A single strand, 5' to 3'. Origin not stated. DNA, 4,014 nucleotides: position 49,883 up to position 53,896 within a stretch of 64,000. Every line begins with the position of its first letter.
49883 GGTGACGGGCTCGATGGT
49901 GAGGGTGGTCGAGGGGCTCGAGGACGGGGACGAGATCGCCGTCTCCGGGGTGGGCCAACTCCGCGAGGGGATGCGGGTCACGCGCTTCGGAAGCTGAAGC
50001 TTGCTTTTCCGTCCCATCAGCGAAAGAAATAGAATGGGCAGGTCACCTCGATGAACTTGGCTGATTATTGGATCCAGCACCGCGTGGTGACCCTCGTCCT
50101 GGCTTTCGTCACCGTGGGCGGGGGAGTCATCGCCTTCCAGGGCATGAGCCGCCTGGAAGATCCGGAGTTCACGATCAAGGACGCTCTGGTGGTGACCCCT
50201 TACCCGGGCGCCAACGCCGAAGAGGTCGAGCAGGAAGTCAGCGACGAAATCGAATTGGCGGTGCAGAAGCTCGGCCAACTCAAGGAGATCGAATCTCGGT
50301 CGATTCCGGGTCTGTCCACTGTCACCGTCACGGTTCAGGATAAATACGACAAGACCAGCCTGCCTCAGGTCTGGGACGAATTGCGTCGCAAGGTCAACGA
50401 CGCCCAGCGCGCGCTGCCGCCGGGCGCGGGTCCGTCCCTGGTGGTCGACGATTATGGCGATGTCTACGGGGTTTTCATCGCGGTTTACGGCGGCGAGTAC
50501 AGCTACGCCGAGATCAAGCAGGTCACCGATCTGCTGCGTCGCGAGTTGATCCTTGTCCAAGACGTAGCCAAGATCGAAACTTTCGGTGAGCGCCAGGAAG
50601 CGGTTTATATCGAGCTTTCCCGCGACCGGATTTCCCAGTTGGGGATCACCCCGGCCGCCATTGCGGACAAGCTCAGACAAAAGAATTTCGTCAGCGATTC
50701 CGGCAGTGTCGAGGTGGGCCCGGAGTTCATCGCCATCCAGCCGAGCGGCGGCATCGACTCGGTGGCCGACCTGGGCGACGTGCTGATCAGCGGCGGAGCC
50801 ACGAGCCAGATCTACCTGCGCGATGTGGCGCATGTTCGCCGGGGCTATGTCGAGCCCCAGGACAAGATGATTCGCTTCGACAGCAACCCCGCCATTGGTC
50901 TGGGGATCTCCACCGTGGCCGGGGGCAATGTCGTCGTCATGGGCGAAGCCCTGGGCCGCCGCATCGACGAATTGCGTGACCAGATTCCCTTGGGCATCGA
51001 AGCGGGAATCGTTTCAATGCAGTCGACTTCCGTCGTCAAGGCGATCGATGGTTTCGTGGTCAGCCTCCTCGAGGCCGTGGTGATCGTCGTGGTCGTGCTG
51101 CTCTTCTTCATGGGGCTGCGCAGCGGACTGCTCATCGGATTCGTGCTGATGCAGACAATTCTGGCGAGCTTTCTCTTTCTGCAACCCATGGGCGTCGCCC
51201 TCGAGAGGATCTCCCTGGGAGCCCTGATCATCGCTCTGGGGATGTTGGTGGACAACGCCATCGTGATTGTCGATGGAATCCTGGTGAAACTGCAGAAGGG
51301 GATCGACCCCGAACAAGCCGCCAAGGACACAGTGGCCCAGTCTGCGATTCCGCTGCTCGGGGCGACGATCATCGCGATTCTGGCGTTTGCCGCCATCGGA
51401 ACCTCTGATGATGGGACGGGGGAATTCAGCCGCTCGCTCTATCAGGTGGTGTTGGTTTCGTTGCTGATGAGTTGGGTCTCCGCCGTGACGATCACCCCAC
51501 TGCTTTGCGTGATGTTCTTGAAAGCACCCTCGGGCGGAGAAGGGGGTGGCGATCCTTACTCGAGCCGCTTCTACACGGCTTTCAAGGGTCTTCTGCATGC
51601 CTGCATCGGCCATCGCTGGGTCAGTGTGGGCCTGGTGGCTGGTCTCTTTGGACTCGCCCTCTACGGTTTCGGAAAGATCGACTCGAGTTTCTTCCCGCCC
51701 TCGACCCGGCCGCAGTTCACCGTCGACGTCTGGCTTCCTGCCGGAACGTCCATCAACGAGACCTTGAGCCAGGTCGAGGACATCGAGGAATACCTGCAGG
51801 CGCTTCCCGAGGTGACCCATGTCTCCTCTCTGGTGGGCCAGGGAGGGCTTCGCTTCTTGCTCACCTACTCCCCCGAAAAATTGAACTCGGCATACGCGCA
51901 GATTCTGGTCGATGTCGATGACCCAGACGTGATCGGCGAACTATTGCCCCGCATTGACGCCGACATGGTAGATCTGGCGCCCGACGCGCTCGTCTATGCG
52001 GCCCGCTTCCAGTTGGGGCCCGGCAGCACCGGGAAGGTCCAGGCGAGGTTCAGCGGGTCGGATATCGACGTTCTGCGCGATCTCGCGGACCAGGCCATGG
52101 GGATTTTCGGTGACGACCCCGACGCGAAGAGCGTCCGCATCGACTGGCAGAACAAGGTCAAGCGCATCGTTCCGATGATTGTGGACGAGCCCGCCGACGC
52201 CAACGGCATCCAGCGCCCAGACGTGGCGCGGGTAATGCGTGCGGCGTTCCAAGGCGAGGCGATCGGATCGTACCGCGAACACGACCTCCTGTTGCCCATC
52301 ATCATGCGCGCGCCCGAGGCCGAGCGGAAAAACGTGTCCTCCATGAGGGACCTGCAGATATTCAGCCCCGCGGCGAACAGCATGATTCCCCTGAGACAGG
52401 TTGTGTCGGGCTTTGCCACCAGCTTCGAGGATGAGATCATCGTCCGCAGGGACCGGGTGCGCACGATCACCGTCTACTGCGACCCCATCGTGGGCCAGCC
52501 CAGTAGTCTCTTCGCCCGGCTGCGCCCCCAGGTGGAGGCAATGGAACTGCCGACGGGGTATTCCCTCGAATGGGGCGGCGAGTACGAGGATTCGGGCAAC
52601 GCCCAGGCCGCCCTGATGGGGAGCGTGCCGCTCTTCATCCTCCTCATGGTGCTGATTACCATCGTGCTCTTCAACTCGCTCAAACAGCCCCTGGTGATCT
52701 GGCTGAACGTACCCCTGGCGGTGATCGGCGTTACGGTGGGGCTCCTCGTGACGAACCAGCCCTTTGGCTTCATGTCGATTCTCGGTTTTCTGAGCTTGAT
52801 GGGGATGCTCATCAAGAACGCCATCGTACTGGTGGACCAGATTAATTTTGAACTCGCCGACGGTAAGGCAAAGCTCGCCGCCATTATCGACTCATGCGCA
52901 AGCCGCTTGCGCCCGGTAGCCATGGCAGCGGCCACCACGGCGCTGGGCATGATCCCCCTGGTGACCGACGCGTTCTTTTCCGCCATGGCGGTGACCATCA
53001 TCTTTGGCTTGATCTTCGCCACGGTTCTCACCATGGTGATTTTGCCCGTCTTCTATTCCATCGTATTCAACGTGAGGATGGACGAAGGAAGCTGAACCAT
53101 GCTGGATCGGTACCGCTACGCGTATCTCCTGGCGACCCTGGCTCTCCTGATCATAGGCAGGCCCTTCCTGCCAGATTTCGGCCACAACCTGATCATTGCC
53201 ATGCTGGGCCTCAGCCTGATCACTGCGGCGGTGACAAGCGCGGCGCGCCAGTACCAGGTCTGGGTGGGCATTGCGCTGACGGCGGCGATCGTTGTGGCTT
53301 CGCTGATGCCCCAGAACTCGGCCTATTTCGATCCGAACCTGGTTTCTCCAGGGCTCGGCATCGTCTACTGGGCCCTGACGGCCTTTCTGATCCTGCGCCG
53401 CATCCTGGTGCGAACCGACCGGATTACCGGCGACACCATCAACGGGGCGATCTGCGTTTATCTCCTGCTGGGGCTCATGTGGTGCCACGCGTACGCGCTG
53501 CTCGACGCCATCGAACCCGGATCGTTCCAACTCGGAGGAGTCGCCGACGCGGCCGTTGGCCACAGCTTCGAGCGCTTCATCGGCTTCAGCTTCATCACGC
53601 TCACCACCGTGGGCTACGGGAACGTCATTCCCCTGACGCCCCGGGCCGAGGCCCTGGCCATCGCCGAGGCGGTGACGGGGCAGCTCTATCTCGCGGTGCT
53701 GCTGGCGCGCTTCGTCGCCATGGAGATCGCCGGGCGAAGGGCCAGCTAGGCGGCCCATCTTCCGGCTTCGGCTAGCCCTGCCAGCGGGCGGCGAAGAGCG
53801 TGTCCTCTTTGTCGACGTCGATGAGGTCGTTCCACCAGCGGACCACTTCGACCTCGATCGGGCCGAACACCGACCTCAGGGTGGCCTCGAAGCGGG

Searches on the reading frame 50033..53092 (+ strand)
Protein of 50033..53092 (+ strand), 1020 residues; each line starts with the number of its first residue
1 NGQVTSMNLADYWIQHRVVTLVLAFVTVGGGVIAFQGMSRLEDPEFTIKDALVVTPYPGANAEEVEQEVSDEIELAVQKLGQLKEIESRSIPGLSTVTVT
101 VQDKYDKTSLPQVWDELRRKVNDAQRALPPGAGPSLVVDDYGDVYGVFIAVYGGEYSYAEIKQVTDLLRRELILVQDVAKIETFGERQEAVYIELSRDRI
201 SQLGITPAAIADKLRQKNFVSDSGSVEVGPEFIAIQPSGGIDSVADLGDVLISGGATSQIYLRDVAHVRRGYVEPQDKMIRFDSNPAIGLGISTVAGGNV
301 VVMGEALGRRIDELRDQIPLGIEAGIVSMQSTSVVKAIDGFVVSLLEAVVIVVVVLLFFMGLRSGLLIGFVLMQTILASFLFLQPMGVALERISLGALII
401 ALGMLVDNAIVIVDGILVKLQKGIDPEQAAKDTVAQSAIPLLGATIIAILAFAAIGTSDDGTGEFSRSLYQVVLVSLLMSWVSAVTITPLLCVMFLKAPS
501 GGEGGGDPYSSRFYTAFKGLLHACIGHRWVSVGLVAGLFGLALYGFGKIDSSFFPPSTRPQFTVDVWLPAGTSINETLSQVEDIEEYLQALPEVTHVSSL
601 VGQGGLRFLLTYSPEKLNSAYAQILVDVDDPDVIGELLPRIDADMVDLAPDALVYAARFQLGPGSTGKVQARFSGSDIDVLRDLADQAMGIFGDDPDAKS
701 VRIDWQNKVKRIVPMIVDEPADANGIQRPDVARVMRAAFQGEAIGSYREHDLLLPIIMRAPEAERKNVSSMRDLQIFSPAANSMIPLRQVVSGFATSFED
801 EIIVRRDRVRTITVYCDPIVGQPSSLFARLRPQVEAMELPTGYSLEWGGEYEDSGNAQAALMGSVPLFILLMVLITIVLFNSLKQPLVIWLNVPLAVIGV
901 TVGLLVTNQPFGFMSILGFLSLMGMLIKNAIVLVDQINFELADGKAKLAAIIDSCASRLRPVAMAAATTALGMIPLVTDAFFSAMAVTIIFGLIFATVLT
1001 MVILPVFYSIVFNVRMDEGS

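Call 48: search_protein_families(library=pfam, proteins=[window:50033-53092:+], max_evalue=0.0001)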
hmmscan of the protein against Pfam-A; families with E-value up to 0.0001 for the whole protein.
window:50033-53092:+ (1020 aa): 1 family
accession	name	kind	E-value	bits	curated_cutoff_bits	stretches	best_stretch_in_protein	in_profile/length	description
PF00873.25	ACR_tran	-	1.5e-156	523.3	28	1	10-1011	2-1020/1021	AcrB/AcrD/AcrF family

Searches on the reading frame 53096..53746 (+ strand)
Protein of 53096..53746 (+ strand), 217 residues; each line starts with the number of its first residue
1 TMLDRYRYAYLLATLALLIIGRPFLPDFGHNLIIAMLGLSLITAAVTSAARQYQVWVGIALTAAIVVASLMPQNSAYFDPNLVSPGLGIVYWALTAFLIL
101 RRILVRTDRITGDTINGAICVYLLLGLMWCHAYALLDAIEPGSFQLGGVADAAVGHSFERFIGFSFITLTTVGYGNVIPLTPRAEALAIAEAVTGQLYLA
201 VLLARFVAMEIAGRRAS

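Call 48: search_protein_families(library=pfam, proteins=[window:53096-53746:+], max_evalue=0.0001)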
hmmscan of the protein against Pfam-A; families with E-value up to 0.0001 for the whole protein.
window:53096-53746:+ (217 aa): 1 family
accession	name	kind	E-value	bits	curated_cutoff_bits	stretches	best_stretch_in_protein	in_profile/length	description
PF07885.22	Ion_trans_2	-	1.6e-10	41.1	22.5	1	128-208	8-75/79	Ion channel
